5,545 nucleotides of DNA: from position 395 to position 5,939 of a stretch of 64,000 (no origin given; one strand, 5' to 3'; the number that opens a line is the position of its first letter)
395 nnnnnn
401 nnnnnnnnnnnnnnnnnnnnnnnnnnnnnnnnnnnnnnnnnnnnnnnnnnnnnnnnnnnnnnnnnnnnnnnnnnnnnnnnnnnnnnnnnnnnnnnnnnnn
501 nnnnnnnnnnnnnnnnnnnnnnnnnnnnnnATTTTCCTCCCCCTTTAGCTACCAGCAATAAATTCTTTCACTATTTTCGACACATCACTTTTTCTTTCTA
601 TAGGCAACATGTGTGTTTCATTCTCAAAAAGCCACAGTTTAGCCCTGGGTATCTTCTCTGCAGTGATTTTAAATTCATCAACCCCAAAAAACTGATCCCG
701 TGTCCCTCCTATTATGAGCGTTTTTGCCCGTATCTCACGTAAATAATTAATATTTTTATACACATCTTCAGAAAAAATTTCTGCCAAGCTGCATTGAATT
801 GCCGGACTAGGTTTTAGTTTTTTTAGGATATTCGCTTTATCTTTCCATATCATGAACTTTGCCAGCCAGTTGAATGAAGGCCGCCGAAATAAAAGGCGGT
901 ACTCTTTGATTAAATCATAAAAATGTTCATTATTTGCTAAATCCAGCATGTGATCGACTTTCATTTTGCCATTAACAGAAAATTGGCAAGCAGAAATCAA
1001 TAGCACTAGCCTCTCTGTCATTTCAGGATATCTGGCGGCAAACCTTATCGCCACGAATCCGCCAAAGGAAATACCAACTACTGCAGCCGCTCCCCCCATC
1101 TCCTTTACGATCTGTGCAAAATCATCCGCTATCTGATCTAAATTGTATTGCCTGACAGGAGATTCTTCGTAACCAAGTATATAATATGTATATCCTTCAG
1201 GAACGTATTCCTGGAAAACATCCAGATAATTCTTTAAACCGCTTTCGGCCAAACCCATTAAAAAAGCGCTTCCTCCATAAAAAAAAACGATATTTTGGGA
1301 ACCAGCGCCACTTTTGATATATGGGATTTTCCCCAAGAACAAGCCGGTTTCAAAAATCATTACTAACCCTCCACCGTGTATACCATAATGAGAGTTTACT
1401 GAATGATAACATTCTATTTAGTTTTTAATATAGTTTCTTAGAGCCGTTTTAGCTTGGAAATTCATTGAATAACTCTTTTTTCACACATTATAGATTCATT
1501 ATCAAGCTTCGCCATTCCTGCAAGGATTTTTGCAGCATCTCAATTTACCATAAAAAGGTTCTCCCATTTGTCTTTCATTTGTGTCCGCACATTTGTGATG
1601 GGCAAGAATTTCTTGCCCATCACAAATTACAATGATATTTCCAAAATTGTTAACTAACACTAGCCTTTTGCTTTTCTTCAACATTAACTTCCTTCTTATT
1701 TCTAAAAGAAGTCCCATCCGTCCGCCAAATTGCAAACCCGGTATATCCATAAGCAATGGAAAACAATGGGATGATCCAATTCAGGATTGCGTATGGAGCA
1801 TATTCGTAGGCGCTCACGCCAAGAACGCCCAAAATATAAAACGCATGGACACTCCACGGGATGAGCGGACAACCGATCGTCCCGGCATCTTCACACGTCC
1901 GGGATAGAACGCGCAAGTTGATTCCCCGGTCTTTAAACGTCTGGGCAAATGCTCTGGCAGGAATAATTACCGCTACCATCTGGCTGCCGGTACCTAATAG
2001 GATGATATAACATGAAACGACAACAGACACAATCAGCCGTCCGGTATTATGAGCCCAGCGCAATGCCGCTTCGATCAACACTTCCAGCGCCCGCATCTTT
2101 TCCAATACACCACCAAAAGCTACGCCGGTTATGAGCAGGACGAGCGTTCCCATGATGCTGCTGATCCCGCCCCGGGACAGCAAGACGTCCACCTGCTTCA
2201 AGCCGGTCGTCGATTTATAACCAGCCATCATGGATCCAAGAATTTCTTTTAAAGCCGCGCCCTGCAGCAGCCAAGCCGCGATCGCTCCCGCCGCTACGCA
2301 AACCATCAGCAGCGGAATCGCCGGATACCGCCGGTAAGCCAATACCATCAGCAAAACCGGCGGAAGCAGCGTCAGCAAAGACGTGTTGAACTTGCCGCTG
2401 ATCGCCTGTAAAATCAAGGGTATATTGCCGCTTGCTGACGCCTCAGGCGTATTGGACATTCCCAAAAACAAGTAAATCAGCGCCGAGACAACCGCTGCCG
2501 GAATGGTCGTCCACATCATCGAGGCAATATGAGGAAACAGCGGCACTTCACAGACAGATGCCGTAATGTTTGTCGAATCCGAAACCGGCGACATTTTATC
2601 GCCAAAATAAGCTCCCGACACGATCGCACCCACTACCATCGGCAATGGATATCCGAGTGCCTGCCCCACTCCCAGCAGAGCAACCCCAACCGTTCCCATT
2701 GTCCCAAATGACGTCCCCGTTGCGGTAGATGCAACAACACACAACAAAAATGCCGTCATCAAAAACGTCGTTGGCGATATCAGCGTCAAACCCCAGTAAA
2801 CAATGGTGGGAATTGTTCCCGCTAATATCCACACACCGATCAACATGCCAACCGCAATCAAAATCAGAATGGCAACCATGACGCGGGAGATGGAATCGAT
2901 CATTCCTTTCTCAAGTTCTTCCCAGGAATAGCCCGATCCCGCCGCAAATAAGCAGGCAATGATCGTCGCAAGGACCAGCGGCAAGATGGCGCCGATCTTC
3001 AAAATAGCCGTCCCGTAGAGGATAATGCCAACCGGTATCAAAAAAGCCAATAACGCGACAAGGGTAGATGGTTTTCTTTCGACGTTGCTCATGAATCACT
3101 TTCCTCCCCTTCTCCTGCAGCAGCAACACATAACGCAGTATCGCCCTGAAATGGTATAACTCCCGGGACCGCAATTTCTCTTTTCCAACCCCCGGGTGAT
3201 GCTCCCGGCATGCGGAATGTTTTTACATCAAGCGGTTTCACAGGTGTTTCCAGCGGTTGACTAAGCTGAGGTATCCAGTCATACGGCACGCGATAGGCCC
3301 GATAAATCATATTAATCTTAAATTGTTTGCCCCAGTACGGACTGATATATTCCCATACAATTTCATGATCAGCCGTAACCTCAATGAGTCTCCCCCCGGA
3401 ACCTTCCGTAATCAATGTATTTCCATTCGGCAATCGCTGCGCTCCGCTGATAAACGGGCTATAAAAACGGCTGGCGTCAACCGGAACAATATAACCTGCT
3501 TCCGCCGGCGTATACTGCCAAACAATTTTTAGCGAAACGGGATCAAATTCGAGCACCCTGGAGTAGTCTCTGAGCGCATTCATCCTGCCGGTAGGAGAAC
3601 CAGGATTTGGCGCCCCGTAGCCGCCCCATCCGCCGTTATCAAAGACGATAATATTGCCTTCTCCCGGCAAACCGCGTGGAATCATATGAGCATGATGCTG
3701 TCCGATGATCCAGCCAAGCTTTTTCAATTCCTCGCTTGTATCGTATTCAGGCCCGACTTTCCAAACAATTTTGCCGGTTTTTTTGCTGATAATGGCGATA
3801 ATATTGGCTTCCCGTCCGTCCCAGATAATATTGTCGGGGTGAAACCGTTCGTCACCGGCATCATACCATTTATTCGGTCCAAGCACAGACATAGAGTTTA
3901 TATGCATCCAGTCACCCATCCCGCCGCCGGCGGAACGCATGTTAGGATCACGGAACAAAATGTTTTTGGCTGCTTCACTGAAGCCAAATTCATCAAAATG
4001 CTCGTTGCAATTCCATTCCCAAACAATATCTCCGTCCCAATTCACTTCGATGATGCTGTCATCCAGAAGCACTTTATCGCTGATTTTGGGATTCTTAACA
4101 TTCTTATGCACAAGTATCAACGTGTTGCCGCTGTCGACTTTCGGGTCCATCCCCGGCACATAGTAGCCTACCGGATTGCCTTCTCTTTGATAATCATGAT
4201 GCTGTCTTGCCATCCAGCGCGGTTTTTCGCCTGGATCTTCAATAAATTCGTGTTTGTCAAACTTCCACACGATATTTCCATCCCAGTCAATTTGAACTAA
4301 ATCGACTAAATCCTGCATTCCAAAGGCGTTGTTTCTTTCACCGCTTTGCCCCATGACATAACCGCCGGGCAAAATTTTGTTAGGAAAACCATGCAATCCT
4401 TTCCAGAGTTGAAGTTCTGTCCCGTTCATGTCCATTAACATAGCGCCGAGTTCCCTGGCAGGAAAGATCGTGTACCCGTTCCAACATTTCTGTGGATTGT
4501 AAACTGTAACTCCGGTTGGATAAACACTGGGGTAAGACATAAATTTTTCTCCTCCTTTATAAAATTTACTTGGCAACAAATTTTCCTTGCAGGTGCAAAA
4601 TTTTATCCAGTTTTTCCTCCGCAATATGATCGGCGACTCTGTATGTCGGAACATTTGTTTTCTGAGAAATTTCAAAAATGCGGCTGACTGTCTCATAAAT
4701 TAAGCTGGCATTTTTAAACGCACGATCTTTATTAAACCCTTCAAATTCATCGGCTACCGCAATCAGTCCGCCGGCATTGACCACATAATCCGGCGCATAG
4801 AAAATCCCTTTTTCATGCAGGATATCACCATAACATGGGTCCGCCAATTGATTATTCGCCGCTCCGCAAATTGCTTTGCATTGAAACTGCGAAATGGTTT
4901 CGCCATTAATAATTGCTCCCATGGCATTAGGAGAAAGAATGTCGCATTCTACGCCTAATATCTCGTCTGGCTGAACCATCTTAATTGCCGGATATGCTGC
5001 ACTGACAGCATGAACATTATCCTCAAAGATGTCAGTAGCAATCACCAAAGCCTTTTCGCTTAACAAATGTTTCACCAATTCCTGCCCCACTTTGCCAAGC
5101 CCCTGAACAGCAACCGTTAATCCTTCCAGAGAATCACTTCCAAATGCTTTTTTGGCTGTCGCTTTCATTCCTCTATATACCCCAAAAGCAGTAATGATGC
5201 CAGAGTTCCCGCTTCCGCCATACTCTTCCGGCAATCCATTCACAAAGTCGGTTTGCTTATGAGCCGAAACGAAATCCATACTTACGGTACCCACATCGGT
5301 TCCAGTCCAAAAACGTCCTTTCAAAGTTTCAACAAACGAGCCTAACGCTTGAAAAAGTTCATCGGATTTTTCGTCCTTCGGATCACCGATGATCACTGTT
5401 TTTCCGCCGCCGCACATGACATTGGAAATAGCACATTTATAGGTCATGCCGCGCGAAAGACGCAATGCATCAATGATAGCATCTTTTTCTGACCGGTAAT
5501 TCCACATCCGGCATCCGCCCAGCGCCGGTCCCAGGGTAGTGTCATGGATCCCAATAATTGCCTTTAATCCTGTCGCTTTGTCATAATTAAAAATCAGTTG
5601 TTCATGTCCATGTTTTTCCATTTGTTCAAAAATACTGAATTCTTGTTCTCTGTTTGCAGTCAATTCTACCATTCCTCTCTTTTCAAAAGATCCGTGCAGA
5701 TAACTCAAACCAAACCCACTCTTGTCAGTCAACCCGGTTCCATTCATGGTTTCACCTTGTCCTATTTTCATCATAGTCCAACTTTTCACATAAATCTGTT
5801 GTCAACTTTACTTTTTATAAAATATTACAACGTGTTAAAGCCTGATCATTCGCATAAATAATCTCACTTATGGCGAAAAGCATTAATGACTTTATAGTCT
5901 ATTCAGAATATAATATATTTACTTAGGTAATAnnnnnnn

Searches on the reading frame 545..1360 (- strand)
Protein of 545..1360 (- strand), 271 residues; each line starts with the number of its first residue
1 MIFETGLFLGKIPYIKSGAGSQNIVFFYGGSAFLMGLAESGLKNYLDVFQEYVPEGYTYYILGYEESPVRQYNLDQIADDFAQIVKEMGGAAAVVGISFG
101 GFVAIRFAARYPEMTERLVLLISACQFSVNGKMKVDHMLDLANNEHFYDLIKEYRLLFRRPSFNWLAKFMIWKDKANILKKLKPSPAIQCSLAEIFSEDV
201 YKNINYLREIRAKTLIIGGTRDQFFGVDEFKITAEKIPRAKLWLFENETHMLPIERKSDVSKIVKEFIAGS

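Call 43: search_protein_families(library=pfam, proteins=[window:545-1360:-])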
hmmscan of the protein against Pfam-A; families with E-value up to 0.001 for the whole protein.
window:545-1360:- (271 aa): 3 families
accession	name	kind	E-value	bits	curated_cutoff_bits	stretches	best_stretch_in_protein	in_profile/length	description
PF00561.26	Abhydrolase_1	-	4.2e-11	43.4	25.8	1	65-256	41-244/245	alpha/beta hydrolase fold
PF12697.13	Abhydrolase_6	-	2.9e-07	31.8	26.3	1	62-256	36-210/217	Alpha/beta hydrolase family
PF12146.15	Hydrolase_4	-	2e-06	27.7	27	1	72-255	53-237/239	Serine aminopeptidase, S33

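Call 73: find_encoding_contigs(protein=window:545-1360:-, flank=10000, max_places=1)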
Protein window:545-1360:- (271 aa): 3 contigs read that carry it; 1 place shown.
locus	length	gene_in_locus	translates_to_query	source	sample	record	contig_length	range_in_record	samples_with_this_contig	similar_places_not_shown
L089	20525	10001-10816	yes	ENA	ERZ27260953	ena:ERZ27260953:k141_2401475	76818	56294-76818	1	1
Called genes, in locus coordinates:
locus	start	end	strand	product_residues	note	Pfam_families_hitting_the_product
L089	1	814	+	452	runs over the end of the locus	PF01565:FAD_binding_4, PF02913:FAD-oxidase_C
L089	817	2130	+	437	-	PF13183:Fer4_8, PF12838:Fer4_7 (weak), PF13534:Fer4_17 (weak), PF02754:CCG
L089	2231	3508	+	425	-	PF09861:Lar_N, PF21113:LarA_C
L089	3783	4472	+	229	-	PF00392:GntR, PF01325:Fe_dep_repress (faint), PF08279:HTH_11 (weak), PF07729:FCD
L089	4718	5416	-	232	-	PF00027:cNMP_binding, PF13545:HTH_Crp_2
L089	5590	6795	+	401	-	PF02812:ELFV_dehydrog_N, PF00208:ELFV_dehydrog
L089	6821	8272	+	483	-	PF05935:Arylsulfotrans, PF14269:Arylsulfotran_2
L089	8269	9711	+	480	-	PF03553:Na_H_antiporter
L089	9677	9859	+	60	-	-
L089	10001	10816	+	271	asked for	PF00561:Abhydrolase_1, PF12146:Hydrolase_4 (weak), PF12697:Abhydrolase_6 (weak)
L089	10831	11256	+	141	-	PF03928:HbpS-like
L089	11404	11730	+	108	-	-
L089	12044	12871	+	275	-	PF09339:HTH_IclR, PF01614:IclR_C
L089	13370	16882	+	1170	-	PF01855:POR_N, PF17147:PFOR_II, PF01558:POR, PF10371:EKR, PF12838:Fer4_7, PF13183:Fer4_8, PF13237:Fer4_10, PF13484:Fer4_16, +8 more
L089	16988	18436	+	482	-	PF11794:HpaB_N, PF03241:HpaB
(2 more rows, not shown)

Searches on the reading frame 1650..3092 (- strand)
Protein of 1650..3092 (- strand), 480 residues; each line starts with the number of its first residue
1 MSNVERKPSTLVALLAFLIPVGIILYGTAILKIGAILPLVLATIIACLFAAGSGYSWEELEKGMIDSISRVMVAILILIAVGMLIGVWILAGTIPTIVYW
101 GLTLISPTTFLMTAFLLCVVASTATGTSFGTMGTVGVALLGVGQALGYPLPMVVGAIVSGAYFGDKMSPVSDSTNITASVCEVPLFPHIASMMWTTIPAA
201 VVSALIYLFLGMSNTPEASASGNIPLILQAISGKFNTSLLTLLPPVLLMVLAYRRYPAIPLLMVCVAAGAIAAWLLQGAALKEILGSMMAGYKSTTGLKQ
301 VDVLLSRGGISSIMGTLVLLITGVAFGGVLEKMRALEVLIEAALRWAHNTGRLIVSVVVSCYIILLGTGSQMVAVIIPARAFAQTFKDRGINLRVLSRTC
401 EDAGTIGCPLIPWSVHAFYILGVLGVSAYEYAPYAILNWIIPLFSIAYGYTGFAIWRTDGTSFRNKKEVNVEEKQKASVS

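Call 43: search_protein_families(library=pfam, proteins=[window:1650-3092:-])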
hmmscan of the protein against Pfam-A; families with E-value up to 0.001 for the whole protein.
window:1650-3092:- (480 aa): 1 family
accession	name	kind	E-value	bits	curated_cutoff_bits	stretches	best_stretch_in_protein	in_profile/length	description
PF03553.21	Na_H_antiporter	-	5e-51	174.2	23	1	160-453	1-303/303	Na+/H+ antiporter family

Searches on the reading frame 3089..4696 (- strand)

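Call 43: search_protein_families(library=pfam, proteins=[window:3089-4696:-])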
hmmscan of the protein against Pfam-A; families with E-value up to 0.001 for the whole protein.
window:3089-4696:- (535 aa): 2 families
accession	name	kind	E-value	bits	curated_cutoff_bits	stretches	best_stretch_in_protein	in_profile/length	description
PF05935.17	Arylsulfotrans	-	3.3e-25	89.3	24.2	1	187-436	100-336/374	Arylsulfotransferase (ASST)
PF14269.12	Arylsulfotran_2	-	9.8e-15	55.2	27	1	204-451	89-299/301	Arylsulfotransferase (ASST)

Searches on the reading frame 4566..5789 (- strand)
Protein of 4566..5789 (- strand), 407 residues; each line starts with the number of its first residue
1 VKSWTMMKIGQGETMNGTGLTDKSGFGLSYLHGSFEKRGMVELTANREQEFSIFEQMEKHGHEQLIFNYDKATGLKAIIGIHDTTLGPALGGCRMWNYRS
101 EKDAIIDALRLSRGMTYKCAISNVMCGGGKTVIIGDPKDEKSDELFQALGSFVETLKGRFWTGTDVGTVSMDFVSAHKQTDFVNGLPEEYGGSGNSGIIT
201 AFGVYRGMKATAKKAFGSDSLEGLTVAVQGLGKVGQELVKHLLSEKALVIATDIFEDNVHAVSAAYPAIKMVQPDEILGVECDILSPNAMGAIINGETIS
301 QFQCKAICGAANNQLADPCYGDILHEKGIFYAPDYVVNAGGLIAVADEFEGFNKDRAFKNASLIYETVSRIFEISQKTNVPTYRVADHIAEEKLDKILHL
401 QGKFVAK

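Call 43: search_protein_families(library=pfam, proteins=[window:4566-5789:-])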
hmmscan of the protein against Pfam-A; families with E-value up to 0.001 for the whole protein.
window:4566-5789:- (407 aa): 3 families
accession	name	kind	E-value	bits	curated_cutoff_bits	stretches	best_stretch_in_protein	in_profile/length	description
PF02812.23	ELFV_dehydrog_N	-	4.9e-24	84.9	25.3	1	72-171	14-118/129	Glu/Leu/Phe/Val dehydrogenase, dimerisation domain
PF00208.27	ELFV_dehydrog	-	2.5e-16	60.5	23.4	2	268-348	98-180/241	Glutamate/Leucine/Phenylalanine/Valine dehydrogenase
PF02826.25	2-Hacid_dh_C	-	0.00013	21.9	25.1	1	211-287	24-97/178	D-isomer specific 2-hydroxyacid dehydrogenase, NAD binding domain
